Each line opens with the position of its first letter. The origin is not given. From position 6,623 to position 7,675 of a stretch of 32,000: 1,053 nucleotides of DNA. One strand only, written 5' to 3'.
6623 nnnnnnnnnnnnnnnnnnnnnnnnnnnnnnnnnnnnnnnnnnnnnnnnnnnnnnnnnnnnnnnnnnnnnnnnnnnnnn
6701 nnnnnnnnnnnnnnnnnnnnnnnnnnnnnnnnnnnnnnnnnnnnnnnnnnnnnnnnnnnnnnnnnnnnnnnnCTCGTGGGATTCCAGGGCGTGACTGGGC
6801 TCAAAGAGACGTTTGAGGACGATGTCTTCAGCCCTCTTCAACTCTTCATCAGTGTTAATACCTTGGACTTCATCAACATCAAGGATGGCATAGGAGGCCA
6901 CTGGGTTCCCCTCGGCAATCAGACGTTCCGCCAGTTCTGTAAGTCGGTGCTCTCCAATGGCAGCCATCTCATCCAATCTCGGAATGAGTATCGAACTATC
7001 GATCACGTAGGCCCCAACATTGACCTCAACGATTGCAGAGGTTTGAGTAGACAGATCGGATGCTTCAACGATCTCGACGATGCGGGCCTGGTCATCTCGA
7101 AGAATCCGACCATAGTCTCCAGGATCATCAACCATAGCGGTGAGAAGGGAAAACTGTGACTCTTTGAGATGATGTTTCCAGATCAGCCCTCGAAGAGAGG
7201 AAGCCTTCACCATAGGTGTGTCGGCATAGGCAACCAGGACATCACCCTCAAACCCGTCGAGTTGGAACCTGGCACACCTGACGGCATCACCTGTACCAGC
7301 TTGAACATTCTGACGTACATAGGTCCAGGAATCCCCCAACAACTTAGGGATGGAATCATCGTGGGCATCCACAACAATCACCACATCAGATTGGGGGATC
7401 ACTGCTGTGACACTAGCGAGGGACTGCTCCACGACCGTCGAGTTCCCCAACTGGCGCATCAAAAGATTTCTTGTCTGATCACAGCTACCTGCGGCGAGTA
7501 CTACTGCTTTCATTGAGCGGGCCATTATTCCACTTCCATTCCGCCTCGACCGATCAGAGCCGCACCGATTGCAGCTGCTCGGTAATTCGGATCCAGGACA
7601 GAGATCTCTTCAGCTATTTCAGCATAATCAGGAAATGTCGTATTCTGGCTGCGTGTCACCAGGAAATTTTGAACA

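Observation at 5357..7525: GlmU-type nucleotidyltransferase domain fused to a phosphohexomutase, wedged between a ROK kinase and a GH94 phosphorylase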

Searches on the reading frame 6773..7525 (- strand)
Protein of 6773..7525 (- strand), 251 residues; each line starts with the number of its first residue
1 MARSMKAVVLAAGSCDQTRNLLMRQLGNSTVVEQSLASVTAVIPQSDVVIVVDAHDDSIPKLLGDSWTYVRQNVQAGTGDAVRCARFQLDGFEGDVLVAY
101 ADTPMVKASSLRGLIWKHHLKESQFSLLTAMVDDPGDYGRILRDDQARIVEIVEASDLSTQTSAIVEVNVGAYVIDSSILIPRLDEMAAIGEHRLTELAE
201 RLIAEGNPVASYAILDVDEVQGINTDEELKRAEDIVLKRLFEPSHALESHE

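Call 8: search_solved_structures(query=window:6773-7525:-, max_evalue=0.001, show_alignments=3)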
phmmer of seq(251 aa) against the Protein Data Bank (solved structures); distinct sequences matched with E-value up to 0.001: 17.
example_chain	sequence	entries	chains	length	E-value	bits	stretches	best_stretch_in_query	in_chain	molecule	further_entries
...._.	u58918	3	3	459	1.6e-30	109.7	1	7-240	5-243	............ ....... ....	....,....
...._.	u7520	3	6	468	3.3e-30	108.7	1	6-240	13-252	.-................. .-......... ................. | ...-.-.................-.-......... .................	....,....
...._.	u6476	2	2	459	4.3e-30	108.3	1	7-240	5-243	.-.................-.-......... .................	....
9dqf_A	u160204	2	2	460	2.8e-24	89.3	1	6-239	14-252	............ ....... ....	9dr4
2qkx_A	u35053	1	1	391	6.3e-20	75.1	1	8-234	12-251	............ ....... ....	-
3d8v_A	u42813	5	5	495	9.8e-20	74.4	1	8-233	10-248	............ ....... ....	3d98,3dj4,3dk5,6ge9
3spt_A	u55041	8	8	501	1e-19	74.4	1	8-233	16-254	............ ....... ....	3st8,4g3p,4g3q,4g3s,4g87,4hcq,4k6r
3foq_A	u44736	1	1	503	1e-19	74.4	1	8-233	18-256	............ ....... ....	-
5vmk_A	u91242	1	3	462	4.3e-18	69.1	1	6-231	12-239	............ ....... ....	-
7k47_A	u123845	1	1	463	5.4e-17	65.5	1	3-234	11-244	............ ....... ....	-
3fww_A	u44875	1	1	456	7.9e-17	64.9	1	4-234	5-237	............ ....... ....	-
4fce_A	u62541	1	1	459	8e-17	64.9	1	4-234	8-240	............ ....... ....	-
1fwy_A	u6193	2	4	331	9.8e-17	64.6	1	4-236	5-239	UDP-N-ACETYLGLUCOSAMINE PYROPHOSPHORYLASE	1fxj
1hv9_A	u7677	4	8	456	2.2e-16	63.4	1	4-236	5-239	UDP-N-ACETYLGLUCOSAMINE PYROPHOSPHORYLASE | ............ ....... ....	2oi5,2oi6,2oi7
9mh4_A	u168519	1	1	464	6.5e-16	61.9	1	5-236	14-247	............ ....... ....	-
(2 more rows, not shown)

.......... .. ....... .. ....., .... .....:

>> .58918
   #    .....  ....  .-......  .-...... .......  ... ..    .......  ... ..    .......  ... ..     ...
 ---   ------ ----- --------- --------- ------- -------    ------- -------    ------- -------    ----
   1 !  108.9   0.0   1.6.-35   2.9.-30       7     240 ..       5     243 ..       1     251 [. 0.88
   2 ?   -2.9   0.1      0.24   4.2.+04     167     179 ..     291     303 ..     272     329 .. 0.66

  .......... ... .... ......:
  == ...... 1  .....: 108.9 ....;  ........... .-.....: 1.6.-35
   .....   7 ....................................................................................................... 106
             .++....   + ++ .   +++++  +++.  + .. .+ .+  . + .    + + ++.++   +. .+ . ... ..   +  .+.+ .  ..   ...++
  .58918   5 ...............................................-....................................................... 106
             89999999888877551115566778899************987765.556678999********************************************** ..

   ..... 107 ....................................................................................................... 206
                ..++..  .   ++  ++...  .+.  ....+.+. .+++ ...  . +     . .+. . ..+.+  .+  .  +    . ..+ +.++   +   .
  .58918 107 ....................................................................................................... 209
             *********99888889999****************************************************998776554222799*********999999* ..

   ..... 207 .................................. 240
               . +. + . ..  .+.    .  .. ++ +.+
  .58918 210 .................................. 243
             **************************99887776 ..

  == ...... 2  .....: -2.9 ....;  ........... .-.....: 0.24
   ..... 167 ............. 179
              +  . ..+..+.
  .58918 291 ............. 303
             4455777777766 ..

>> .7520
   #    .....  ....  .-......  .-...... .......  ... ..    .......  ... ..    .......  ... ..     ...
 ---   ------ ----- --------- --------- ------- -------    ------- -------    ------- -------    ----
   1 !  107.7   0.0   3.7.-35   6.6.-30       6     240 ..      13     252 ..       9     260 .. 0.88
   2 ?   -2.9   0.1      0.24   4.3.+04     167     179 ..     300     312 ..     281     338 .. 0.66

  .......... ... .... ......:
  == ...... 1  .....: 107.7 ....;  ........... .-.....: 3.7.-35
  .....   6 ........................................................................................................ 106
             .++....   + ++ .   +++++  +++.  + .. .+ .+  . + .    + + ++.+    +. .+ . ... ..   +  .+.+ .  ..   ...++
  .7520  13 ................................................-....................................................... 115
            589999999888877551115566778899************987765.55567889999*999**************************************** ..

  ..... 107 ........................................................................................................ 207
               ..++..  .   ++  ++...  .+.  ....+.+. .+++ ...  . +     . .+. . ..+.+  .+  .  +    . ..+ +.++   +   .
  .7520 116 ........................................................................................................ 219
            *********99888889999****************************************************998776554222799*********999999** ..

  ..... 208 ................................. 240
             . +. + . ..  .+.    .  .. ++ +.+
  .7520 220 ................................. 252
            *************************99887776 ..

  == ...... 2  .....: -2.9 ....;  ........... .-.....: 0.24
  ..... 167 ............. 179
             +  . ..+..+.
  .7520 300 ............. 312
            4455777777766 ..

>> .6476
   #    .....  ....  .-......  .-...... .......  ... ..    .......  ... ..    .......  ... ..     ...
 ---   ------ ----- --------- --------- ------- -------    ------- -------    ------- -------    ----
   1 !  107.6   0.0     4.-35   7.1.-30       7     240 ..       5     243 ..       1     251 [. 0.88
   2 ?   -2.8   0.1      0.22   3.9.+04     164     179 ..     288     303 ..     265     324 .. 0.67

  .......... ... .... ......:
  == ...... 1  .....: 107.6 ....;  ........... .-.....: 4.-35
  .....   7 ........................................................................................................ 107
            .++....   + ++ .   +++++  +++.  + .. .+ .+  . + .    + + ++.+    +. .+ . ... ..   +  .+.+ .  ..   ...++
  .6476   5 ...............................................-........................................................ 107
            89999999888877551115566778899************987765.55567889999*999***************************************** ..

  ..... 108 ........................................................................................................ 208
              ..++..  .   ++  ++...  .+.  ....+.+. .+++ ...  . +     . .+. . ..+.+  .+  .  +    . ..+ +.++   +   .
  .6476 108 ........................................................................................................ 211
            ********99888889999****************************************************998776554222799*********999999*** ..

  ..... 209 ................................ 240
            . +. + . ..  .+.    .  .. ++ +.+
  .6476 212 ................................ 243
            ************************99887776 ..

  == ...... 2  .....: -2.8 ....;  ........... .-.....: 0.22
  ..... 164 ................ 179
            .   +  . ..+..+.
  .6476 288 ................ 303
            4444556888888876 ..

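Call 21: search_protein_representatives(protein=window:6776-7525:-)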
Query: 250 residues. Proteins with E-value up to 0.001 (for the whole library): 6916; up to 1e-10: 3211; up to 1e-30: 23. The best 150 are listed.
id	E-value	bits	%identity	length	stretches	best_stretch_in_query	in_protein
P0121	1.6e-83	296.2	58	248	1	5-241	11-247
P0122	7.4e-56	205.7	47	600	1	6-244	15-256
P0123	4.4e-47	177.0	43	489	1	3-245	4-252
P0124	1.1e-43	165.9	40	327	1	8-247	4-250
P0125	7.3e-42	159.9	42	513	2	5-167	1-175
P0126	1.6e-41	158.8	48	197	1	6-190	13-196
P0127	4.5e-41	157.3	50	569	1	77-244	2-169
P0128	3.7e-39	151.1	48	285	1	52-245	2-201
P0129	5.4e-39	150.5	48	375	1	73-245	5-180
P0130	1.5e-37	145.9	37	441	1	5-245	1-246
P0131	1.2e-36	142.8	42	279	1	33-246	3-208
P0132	8.9e-36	140.0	46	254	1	3-174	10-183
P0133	2.1e-35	138.8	36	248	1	6-239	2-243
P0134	2.9e-34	135.1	45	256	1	6-191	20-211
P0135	9.3e-34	133.4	34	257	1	6-239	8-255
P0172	1.3e-27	113.3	35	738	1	20-245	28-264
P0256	1.1e-24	103.8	33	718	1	5-240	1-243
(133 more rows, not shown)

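Call 30: find_homologous_proteins(query=P0256, max_evalue=1e-30)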
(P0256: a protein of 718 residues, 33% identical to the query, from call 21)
Query P0256 (718 aa): 7857 proteins with E <= 1e-30 among 8000 candidates; the best 120 are listed.
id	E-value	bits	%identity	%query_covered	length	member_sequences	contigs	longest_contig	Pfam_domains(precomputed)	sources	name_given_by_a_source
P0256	0.0e+0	1633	100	100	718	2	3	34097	PF02878.23,PF00483.30,PF00408.27,PF02879.23,PF02880.23,PF12804.14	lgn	-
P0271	0.0e+0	1243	75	100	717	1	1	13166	PF02878.23,PF00483.30,PF00408.27,PF02879.23,PF02880.23,PF12804.14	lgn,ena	-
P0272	0.0e+0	1224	73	100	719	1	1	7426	PF02878.23,PF00483.30,PF00408.27,PF02879.23,PF02880.23,PF12804.14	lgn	-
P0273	0.0e+0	1220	73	100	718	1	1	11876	PF02878.23,PF00483.30,PF00408.27,PF02879.23,PF02880.23,PF12804.14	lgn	-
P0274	0.0e+0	1162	70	100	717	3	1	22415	PF02878.23,PF00483.30,PF00408.27,PF02879.23,PF02880.23,PF12804.14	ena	-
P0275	0.0e+0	1149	71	100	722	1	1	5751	PF02878.23,PF00483.30,PF00408.27,PF02879.23,PF02880.23,PF12804.14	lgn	-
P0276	0.0e+0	1139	70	100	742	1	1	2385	PF02878.23,PF00483.30,PF00408.27,PF02879.23,PF02880.23,PF12804.14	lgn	-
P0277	0.0e+0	1139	70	100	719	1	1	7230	PF02878.23,PF00483.30,PF00408.27,PF02879.23,PF02880.23,PF12804.14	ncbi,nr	ncbi:NTP transferase domain-containing protein [Ruminococcaceae bacterium OttesenSCG-928-L11]|nr:NTP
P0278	0.0e+0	1133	68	100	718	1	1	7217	PF02878.23,PF00483.30,PF00408.27,PF02879.23,PF02880.23,PF12804.14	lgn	-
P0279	0.0e+0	1125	69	100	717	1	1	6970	PF02878.23,PF00483.30,PF00408.27,PF02879.23,PF02880.23,PF12804.14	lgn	-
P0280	0.0e+0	1124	69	100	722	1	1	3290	PF02878.23,PF00483.30,PF02879.23,PF02880.23,PF12804.14,PF02348.26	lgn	-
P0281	0.0e+0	1119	66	100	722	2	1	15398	PF02878.23,PF00483.30,PF00408.27,PF02879.23,PF02880.23,PF12804.14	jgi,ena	-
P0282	0.0e+0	1118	67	100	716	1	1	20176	PF02878.23,PF00483.30,PF00408.27,PF02879.23,PF02880.23,PF12804.14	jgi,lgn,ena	-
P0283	0.0e+0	1106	67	100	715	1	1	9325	PF02878.23,PF00483.30,PF00408.27,PF02879.23,PF02880.23,PF12804.14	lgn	-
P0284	0.0e+0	1103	67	100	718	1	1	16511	PF02878.23,PF00483.30,PF00408.27,PF02879.23,PF02880.23,PF12804.14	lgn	-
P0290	0.0e+0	1072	66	100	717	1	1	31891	PF02878.23,PF00483.30,PF00408.27,PF02879.23,PF02880.23,PF12804.14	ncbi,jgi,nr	ncbi:MAG: NTP transferase domain-containing protein [Clostridiales bacterium]|jgi:phosphomannomutase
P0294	1.2e-280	951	59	100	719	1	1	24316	PF02878.23,PF00483.30,PF00408.27,PF02879.23,PF02880.23,PF12804.14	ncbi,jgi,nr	ncbi:MAG: NTP transferase domain-containing protein [Oscillospiraceae bacterium]|jgi:alpha-D-glucose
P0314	2.5e-217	742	72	64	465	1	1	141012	PF02878.23,PF00408.27,PF02879.23,PF02880.23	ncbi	-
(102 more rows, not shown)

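Call 32: find_encoding_contigs(protein=P0290, flank=9000, max_places=1)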
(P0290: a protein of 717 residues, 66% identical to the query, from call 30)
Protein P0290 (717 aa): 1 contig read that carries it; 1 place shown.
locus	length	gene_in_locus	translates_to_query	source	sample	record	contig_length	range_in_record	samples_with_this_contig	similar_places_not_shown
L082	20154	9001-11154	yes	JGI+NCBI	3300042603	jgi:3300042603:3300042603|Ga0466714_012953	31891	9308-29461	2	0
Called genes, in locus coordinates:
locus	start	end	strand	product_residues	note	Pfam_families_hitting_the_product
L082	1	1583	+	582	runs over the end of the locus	PF07992:Pyr_redox_2 (faint), PF00890:FAD_binding_2, PF02910:Succ_DH_flav_C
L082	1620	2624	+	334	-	PF02733:Dak1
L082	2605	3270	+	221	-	PF02734:Dak2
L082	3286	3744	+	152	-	PF02502:LacAB_rpiB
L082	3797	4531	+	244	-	PF00121:TIM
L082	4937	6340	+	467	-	-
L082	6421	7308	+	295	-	PF00528:BPD_transp_1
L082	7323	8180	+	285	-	PF00528:BPD_transp_1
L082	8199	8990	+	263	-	PF00072:Response_reg, PF12833:HTH_18, PF00165:HTH_AraC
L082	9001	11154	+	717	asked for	PF00483:NTP_transferase, PF12804:NTP_transf_3, PF02878:PGM_PMM_I, PF02879:PGM_PMM_II, PF02880:PGM_PMM_III, PF00408:PGM_PMM_IV (weak)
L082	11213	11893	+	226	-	-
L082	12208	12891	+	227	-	PF06283:ThuA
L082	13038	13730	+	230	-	PF11518:DUF3221 (faint)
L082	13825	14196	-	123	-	PF07963:N_methyl (weak)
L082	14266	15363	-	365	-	PF03979:Sigma70_r1_1, PF00140:Sigma70_r1_2, PF04542:Sigma70_r2, PF04539:Sigma70_r3, PF04545:Sigma70_r4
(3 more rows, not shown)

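Call 33: find_encoding_contigs(protein=P0256, flank=9000, max_places=1)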
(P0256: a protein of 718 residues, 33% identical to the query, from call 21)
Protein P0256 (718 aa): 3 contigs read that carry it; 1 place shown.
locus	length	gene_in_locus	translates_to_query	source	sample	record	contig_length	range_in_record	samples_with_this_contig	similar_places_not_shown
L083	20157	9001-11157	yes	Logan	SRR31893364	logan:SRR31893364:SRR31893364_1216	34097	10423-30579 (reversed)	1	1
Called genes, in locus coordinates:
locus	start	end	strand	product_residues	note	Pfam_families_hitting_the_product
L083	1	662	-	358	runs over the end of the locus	PF01820:Dala_Dala_lig_N, PF02222:ATP-grasp, PF07478:Dala_Dala_lig_C, PF02786:CPSase_L_D2 (weak)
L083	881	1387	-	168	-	PF20026:DUF6434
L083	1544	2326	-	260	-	PF23441:SDR, PF00106:adh_short, PF08659:KR, PF13561:adh_short_C2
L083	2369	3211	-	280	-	PF04962:KduI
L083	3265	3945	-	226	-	PF00392:GntR, PF07729:FCD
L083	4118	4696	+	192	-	PF01648:ACPS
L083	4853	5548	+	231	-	PF16112:DUF4830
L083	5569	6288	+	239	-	PF01479:S4 (weak), PF00849:PseudoU_synth_2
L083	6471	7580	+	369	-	PF00005:ABC_tran, PF02463:SMC_N (weak), PF13304:AAA_21 (faint), PF17912:OB_MalK, PF08402:TOBE_2 (weak)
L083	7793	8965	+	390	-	PF00480:ROK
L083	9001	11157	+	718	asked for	PF00483:NTP_transferase, PF12804:NTP_transf_3, PF02878:PGM_PMM_I, PF02879:PGM_PMM_II, PF02880:PGM_PMM_III, PF00408:PGM_PMM_IV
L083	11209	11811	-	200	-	PF06452:CBM9_1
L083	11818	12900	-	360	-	PF01636:APH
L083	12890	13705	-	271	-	PF00483:NTP_transferase, PF12804:NTP_transf_3 (weak)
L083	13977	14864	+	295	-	PF02311:AraC_binding, PF07883:Cupin_2 (weak), PF00165:HTH_AraC (weak), PF12833:HTH_18, PF00165:HTH_AraC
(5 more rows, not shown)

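Call 34: find_encoding_contigs(protein=P0294, flank=9000, max_places=1)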
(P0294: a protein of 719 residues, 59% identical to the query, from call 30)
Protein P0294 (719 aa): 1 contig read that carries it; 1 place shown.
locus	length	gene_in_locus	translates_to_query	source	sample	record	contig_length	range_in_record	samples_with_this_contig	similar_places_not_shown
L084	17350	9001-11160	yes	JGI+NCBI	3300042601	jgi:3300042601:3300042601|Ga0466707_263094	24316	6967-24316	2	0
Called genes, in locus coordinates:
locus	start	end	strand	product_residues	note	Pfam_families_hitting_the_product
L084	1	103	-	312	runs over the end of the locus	PF02779:Transket_pyr, PF02780:Transketolase_C, PF22613:Transketolase_C_1 (weak)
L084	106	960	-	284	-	PF00456:Transketolase_N, PF13292:DXP_synthase_N, PF00676:E1_dh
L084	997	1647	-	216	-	PF00923:TAL_FSA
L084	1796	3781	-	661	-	PF24898:GGDEF_GdpP, PF01368:DHH, PF02272:DHHA1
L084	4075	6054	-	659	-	PF00753:Lactamase_B, PF12706:Lactamase_B_2, PF22505:RNase_J_b_CASP, PF07521:RMMBL, PF17770:RNase_J_C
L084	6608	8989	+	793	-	PF06165:GH94_b-supersand, PF17167:Glyco_hydro_94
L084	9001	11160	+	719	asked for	PF00483:NTP_transferase, PF12804:NTP_transf_3, PF02878:PGM_PMM_I, PF02879:PGM_PMM_II, PF02880:PGM_PMM_III, PF00408:PGM_PMM_IV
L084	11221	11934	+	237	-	PF01182:Glucosamine_iso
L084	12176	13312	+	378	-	PF01979:Amidohydro_1, PF07969:Amidohydro_3 (weak)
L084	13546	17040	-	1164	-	PF17202:sCache_3_3, PF01590:GAF, PF13185:GAF_2 (weak), PF00512:HisKA, PF02518:HATPase_c, PF00072:Response_reg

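Call 46: find_encoding_contigs(protein=P0314, flank=7000, max_places=1)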
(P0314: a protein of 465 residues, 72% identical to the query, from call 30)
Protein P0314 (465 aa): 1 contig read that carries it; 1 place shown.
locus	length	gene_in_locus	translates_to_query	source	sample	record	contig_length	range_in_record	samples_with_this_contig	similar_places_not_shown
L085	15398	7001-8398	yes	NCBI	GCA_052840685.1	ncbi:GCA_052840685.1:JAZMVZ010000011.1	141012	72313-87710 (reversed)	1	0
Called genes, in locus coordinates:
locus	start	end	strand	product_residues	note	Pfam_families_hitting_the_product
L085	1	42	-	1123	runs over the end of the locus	PF21445:ADDB_N, PF13361:UvrD_C (faint), PF12705:PDDEXK_1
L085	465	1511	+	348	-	PF03990:DUF348 (weak), PF07501:G5, PF06725:3D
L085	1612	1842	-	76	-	PF00381:PTS-HPr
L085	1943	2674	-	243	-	PF00106:adh_short, PF01370:Epimerase, PF08659:KR, PF13561:adh_short_C2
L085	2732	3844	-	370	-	PF00395:SLH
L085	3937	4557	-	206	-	PF16011:CBM9_2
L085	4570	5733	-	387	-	PF02311:AraC_binding (weak), PF12833:HTH_18, PF00165:HTH_AraC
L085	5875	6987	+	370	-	PF10509:GalKase_gal_bdg (weak), PF00288:GHMP_kinases_N, PF08544:GHMP_kinases_C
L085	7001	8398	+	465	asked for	PF02878:PGM_PMM_I, PF02879:PGM_PMM_II, PF02880:PGM_PMM_III, PF00408:PGM_PMM_IV (weak)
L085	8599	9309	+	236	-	PF02706:Wzz, PF13807:GNVR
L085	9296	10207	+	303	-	PF01656:CbiA (weak), PF10609:ParA, PF13614:AAA_31 (weak)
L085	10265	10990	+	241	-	PF19567:CpsB_CapC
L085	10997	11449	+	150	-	PF04892:VanZ-LLP1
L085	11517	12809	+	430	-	PF08245:Mur_ligase_M, PF02875:Mur_ligase_C, PF27239:FOL3_C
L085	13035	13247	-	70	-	PF07561:DUF1540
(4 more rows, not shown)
